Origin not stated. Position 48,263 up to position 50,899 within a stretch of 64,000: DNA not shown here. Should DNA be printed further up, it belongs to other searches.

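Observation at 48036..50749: Partner-switching pair in which the RsbW-like kinase is the C-terminus of a large AAA/Arch_ATPase NTPase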

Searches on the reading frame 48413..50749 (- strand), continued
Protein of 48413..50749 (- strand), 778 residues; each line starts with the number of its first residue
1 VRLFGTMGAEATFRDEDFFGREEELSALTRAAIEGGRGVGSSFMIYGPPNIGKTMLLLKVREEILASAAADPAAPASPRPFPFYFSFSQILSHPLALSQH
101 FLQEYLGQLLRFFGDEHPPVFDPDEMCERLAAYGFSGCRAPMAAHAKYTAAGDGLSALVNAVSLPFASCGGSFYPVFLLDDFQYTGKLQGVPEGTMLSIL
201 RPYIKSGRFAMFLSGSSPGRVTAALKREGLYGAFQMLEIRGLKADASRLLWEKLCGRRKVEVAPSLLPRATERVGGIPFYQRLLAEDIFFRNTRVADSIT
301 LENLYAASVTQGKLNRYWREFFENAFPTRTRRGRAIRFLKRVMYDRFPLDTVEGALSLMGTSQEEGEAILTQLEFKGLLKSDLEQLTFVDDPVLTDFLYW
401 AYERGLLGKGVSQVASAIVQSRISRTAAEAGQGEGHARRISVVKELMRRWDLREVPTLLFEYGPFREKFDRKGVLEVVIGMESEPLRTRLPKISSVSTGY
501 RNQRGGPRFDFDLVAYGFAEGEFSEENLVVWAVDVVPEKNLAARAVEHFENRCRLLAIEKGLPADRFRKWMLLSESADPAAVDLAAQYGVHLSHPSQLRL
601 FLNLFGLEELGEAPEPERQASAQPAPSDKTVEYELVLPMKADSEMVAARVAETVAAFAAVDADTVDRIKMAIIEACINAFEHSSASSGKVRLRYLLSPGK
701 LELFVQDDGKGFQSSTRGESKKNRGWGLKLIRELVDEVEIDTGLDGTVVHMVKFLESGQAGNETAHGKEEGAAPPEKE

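Call 9: find_encoding_contigs(protein=P0106, flank=8000, max_places=2)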
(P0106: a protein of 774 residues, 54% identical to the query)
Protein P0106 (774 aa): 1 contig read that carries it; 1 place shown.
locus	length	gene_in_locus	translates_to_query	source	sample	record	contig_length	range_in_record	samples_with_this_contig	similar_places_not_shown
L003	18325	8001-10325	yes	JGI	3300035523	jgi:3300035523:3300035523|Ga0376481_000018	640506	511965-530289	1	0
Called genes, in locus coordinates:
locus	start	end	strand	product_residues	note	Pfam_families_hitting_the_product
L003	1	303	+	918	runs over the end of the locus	PF08269:dCache_2, PF17200:sCache_2, PF00989:PAS, PF08448:PAS_4, PF13426:PAS_9, PF08447:PAS_3, PF00512:HisKA, PF02518:HATPase_c, +3 more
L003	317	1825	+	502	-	PF02203:TarH, PF12729:4HB_MCP_1, PF00015:MCPsignal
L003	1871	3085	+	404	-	PF01743:PolyA_pol (weak), PF01966:HD (weak)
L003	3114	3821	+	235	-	-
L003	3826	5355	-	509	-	PF10150:RNase_E_G, PF20833:RNase_E_G_Thio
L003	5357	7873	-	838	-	PF19864:Radical_SAM_N2, PF04055:Radical_SAM, PF10105:DUF2344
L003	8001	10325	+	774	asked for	PF13191:AAA_16 (weak), PF13581:HATPase_c_2, PF02518:HATPase_c (weak)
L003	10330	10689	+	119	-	PF01740:STAS (weak)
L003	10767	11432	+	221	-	PF00392:GntR, PF13412:HTH_24 (weak), PF07729:FCD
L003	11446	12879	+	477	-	PF12390:Se-cys_synth_N, PF03841:SelA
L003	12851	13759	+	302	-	PF08501:Shikimate_dh_N, PF01488:Shikimate_DH (weak), PF18317:SDH_C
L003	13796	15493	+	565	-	PF05157:MshEN, PF00437:T2SSE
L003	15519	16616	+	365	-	PF00437:T2SSE, PF13604:AAA_30 (faint)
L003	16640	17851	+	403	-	PF28597:T2SSF_N, PF00482:T2SSF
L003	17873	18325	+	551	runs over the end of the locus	PF25323:6TM_PilS (weak), PF13188:PAS_8 (weak), PF00989:PAS, PF08448:PAS_4, PF13426:PAS_9, PF00512:HisKA, PF02518:HATPase_c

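Call 17: search_protein_families(library=padloc, proteins=[window:48413-50749:-], max_evalue=0.1)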
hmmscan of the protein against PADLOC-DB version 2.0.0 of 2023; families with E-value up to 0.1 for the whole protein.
window:48413-50749:- (778 aa): 0 families

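Call 20: search_protein_representatives(protein=window:48875-50749:-)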
Query: 625 residues. Proteins with E-value up to 0.001 (for the whole library): 180; up to 1e-10: 81; up to 1e-30: 14. The best 150 are listed.
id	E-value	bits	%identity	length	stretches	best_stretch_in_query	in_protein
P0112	4.5e-172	590.3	47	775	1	1-618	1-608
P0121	4.5e-166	570.5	45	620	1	1-614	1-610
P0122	1.3e-110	387.3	47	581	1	1-428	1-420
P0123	5.5e-97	342.3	76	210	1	1-214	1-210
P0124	8.7e-93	328.5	58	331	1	44-366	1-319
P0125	1.1e-81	291.8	75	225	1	78-254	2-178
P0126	8.0e-71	255.9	50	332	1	236-569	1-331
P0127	4.3e-66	240.3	79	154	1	447-592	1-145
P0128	2.3e-55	204.9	76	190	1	501-619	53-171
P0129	3.2e-54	201.1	68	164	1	1-155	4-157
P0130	7.2e-47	176.8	46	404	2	441-609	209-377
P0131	5.7e-44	167.2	57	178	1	393-562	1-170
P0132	7.7e-37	143.7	47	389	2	303-369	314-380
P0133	7.8e-32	127.2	30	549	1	16-566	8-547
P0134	4.6e-30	121.3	22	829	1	14-605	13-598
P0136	5.7e-28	114.4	25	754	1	17-615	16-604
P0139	1.7e-25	106.2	26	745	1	7-618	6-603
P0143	7.9e-23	97.4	27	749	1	16-612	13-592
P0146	4.8e-21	91.6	22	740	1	14-612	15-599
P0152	5.5e-19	84.7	23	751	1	6-613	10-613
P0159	1.9e-15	73.0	25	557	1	12-414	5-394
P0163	6.7e-15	71.2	23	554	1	14-409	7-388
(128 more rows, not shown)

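Call 21: search_protein_families(library=pfam, proteins=[P0134, P0136, P0139, P0143, P0146, P0152, P0133, P0159, P0163, P0121], max_evalue=0.01)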
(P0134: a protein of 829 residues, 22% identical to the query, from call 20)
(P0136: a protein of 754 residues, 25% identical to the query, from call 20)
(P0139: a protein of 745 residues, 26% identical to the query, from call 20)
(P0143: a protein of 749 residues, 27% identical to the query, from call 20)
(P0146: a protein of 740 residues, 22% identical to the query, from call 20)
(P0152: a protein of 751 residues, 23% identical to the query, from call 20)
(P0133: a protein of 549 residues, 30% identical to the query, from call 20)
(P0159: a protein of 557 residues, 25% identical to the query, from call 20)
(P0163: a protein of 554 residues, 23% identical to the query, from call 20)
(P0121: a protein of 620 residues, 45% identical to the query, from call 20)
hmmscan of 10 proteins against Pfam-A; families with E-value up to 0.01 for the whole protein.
P0134 (829 aa): 5 families
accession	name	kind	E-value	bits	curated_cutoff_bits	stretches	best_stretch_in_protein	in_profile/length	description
PF13581.12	HATPase_c_2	-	1.5e-17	64.3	27.4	1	695-817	4-127/127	Histidine kinase-like ATPase domain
PF01637.24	ATPase_2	-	4.5e-11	43.4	33.2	1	17-278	1-223/225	ATPase domain predominantly from Archaea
PF13401.12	AAA_22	-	0.00033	21.4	27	1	39-109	5-65/130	AAA domain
PF13173.12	AAA_14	-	0.00048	20.6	27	0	42-98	5-57/129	AAA domain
PF13191.12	AAA_16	-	0.0014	19.6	32.6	1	17-63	2-48/167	AAA ATPase domain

P0136 (754 aa): 7 families
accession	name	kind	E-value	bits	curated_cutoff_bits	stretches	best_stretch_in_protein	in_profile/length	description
PF13581.12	HATPase_c_2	-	6.2e-22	78.4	27.4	1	631-742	11-127/127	Histidine kinase-like ATPase domain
PF13191.12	AAA_16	-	6.3e-10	40.2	32.6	1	16-138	1-120/167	AAA ATPase domain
PF02518.31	HATPase_c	-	3.3e-05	24.7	26.4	1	651-732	5-96/111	Histidine kinase-, DNA gyrase B-, and HSP90-like ATPase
PF20703.3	nSTAND1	-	0.0003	21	27.1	0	226-280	180-234/379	Novel STAND NTPase 1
PF13401.12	AAA_22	-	0.00064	20.5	27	1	44-113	10-65/130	AAA domain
PF00005.33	ABC_tran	-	0.0051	17.9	25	0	39-70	11-42/137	ABC transporter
PF14501.12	HATPase_c_5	-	0.0062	16.9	22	0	655-726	12-81/102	GHKL domain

P0139 (745 aa): 3 families
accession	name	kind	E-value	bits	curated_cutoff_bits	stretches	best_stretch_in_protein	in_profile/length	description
PF13581.12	HATPase_c_2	-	4e-22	79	27.4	1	625-735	11-127/127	Histidine kinase-like ATPase domain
PF13191.12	AAA_16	-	1.4e-08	35.8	32.6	1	16-176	1-144/167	AAA ATPase domain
PF02518.31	HATPase_c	-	0.00019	22.3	26.4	1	645-726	5-97/111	Histidine kinase-, DNA gyrase B-, and HSP90-like ATPase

P0143 (749 aa): 3 families
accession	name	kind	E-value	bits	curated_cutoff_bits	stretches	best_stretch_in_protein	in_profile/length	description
PF13581.12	HATPase_c_2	-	3.7e-20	72.7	27.4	1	622-733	11-127/127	Histidine kinase-like ATPase domain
PF13191.12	AAA_16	-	1.5e-05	26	32.6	1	15-138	2-104/167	AAA ATPase domain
PF02518.31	HATPase_c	-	0.0002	22.2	26.4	1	642-719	5-92/111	Histidine kinase-, DNA gyrase B-, and HSP90-like ATPase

P0146 (740 aa): 6 families
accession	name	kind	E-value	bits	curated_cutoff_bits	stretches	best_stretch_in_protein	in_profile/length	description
PF13581.12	HATPase_c_2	-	1.1e-16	61.4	27.4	1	620-734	11-127/127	Histidine kinase-like ATPase domain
PF13401.12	AAA_22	-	1.2e-05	26.1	27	1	40-127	4-66/130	AAA domain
PF02518.31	HATPase_c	-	0.00028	21.7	26.4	1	639-718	4-86/111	Histidine kinase-, DNA gyrase B-, and HSP90-like ATPase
PF01637.24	ATPase_2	-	0.00028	21.2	33.2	1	20-147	2-108/225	ATPase domain predominantly from Archaea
PF13191.12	AAA_16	-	0.00056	20.9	32.6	1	18-179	1-142/167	AAA ATPase domain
PF13238.12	AAA_18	-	0.003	18.5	29.4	0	44-83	1-25/128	AAA domain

P0152 (751 aa): 2 families
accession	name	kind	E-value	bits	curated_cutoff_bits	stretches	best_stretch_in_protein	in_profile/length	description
PF13581.12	HATPase_c_2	-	4.7e-09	36.8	27.4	1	636-741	11-127/127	Histidine kinase-like ATPase domain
PF13191.12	AAA_16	-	0.0038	18.2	32.6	0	21-102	1-83/167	AAA ATPase domain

P0133 (549 aa): 4 families
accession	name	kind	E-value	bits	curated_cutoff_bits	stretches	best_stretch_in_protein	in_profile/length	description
PF13191.12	AAA_16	-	2e-13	51.6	32.6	1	9-171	1-144/167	AAA ATPase domain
PF13401.12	AAA_22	-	1.7e-07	32.1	27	1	33-172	6-97/130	AAA domain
PF01637.24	ATPase_2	-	0.0027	18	33.2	1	10-68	1-54/225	ATPase domain predominantly from Archaea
PF03969.22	AFG1_ATPase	-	0.0056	16.1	27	0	30-59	59-88/361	AFG1-like ATPase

P0159 (557 aa): 8 families
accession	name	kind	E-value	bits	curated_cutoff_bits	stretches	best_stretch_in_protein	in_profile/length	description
PF13581.12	HATPase_c_2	-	8.5e-17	61.8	27.4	1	427-540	12-127/127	Histidine kinase-like ATPase domain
PF13191.12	AAA_16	-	1.7e-09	38.8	32.6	1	11-172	2-144/167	AAA ATPase domain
PF01637.24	ATPase_2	-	2.6e-07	31.1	33.2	1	11-206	1-156/225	ATPase domain predominantly from Archaea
PF13401.12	AAA_22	-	0.00011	22.9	27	1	33-209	5-126/130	AAA domain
PF13173.12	AAA_14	-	0.00057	20.3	27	1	35-81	4-48/129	AAA domain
PF24883.2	NPHP3_N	-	0.0017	19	24.8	1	34-114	23-105/164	Nephrocystin 3, N-terminal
PF05729.18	NACHT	-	0.0037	17.5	26.7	1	36-94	3-62/167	NACHT domain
PF05272.17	VapE-like_dom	-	0.0099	15.8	25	0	18-59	36-78/217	Virulence-associated protein E-like domain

P0163 (554 aa): 8 families
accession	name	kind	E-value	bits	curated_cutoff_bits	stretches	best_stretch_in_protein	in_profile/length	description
PF13581.12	HATPase_c_2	-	2.3e-16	60.4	27.4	1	428-539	14-127/127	Histidine kinase-like ATPase domain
PF01637.24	ATPase_2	-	9.7e-13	48.9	33.2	1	11-263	1-222/225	ATPase domain predominantly from Archaea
PF13191.12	AAA_16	-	7e-10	40.1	32.6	1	11-173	2-146/167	AAA ATPase domain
PF02518.31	HATPase_c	-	7.2e-07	30.1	26.4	1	445-539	5-107/111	Histidine kinase-, DNA gyrase B-, and HSP90-like ATPase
PF13401.12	AAA_22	-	2.1e-06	28.5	27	1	32-210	4-128/130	AAA domain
PF00931.28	NB-ARC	-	0.0036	17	23.5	1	29-102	14-82/248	NB-ARC domain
PF00004.35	AAA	-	0.0082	17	21.2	0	37-207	2-112/131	ATPase family associated with various cellular activities (AAA)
PF05729.18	NACHT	-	0.009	16.3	26.7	0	36-99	3-71/167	NACHT domain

P0121 (620 aa): 1 family
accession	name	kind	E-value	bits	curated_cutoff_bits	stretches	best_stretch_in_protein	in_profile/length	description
PF13191.12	AAA_16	-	6.3e-06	27.2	32.6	1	18-67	2-51/167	AAA ATPase domain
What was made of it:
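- On Arch_ATPase / ATPase_2 (PF01637) AAA+ NTPases: Met in distant family members P0134 (43.4) and P0163 (48.9) (call 21).
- Age and rarity of the fusion: relatives at 20-27% identity all carry HATPase_c_2 (calls 20, 21). Hits were fusions or fragments (calls 20, 21).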

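Call 23: find_homologous_proteins(query=P0136)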
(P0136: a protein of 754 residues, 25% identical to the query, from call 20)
Query P0136 (754 aa): 13 proteins with E <= 0.001 among 8000 candidates.
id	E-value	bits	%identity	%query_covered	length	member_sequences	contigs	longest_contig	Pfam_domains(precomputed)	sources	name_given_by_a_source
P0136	0.0e+0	1675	100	100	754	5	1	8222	PF13581.13,PF02518.32,PF13191.13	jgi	jgi:serine/threonine-protein kinase RsbW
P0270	7.2e-296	1002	63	100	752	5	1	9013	PF13581.13,PF13191.13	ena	-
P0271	4.5e-250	850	57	98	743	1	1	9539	PF13581.13,PF02518.32,PF13401.13,PF01637.25,PF13191.13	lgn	-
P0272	8.2e-212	724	51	98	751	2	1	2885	PF13581.13,PF13191.13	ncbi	-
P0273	8.0e-210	717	50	97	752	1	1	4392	PF13581.13,PF13191.13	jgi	jgi:serine/threonine-protein kinase RsbW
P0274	3.8e-207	708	50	98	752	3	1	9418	PF13581.13,PF13191.13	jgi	jgi:serine/threonine-protein kinase RsbW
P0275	2.0e-206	706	50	99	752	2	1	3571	PF13581.13,PF13191.13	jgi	jgi:serine/threonine-protein kinase RsbW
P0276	2.8e-206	705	50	99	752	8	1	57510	PF13581.13,PF13401.13,PF13191.13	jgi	jgi:serine/threonine-protein kinase RsbW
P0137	5.3e-181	622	43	98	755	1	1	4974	PF13581.13,PF13191.13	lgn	-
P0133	1.3e-167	577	52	71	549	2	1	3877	PF13401.13,PF13191.13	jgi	jgi:hypothetical protein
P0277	3.9e-127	444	41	97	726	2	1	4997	PF13581.13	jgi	-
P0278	2.6e-117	411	39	98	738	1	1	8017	PF13581.13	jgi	jgi:serine/threonine-protein kinase RsbW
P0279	5.6e-63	232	30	98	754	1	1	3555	PF13581.13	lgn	-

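Call 24: predict_structure(alignment_id=A1)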
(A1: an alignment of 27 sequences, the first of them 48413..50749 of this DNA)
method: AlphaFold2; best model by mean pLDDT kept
length: 778 residues; sequences in the alignment: 27
mean_pLDDT: 78.7   pTM: 0.57
mean pLDDT of the five models: 78.7, 69.8, 69.0, 66.9, 65.8
residues with pLDDT >= 90: 210; 70-90: 411; 50-70: 87; < 50: 70
segments of 3 or more residues with pLDDT < 50: 1-10, 426-432, 502-508, 613-625, 714-724, 757-778
pLDDT, mean of each block of 10 residues (from residue 1): 29 71 91 77 88 91 84 64 85 86 91 82 89 85 94 94 83 88 87 89 88 85 84 88 90 89 90 91 93 91 95 95 91 92 70 79 89 87 75 94 82 87 52 65 83 82 85 75 82 67 48 79 72 85 87 80 84 87 91 88 74 37 50 77 72 74 77 79 68 86 80 46 58 82 77 65 27 31
secondary structure, 60 per line:
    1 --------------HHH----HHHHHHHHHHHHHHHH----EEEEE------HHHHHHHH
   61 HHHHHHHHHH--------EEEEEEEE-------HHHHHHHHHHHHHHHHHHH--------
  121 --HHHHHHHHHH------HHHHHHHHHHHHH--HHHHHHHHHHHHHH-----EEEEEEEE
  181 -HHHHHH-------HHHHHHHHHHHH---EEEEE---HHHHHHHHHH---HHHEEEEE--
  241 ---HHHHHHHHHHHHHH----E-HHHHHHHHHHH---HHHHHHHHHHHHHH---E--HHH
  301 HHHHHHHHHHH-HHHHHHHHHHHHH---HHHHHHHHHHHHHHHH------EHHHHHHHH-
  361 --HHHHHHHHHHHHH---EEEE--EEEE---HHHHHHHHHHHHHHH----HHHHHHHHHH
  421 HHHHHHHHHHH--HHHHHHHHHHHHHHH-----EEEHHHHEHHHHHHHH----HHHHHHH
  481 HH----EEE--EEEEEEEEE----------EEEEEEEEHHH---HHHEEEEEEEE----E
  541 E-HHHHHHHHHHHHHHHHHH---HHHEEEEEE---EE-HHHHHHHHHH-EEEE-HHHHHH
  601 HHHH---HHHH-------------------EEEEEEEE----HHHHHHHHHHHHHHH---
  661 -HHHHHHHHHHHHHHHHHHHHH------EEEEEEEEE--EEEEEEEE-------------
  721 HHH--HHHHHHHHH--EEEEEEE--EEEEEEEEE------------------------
elements in order (helices of 4 or more, strands of 3 or more residues): H22-37 E42-46 H53-70 E79-86 H94-112 H123-132 H139-151 H154-167 E173-180 H182-187 H195-206 E210-214 H218-227 E234-238 H244-257 H264-274 H278-291 H298-311 H313-325 H329-344 H352-359 H363-375 E379-382 E385-388 H392-406 H411-431 H434-448 E454-456 H457-460 H462-469 H474-482 E487-489 E492-500 E511-518 E528-535 H543-560 E567-572 H579-588 E590-593 H595-604 H608-611 E631-638 H643-657 H662-682 E689-697 E700-707 H726-734 E737-743 E746-754
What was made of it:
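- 48413..50749 (-): Gene for the 778-aa fusion protein: AAA+ NTPase, winged helix, dead nuclease fold, RsbW-type kinase. AF2 model with pLDDT 78.7 in call 24.
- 49532..49858 (-): Helical region and winged-helix-like unit (residues ~298-406). Secondary structure of the AF2 model: H352-359, H363-375, E379-382, E385-388 (call 24).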
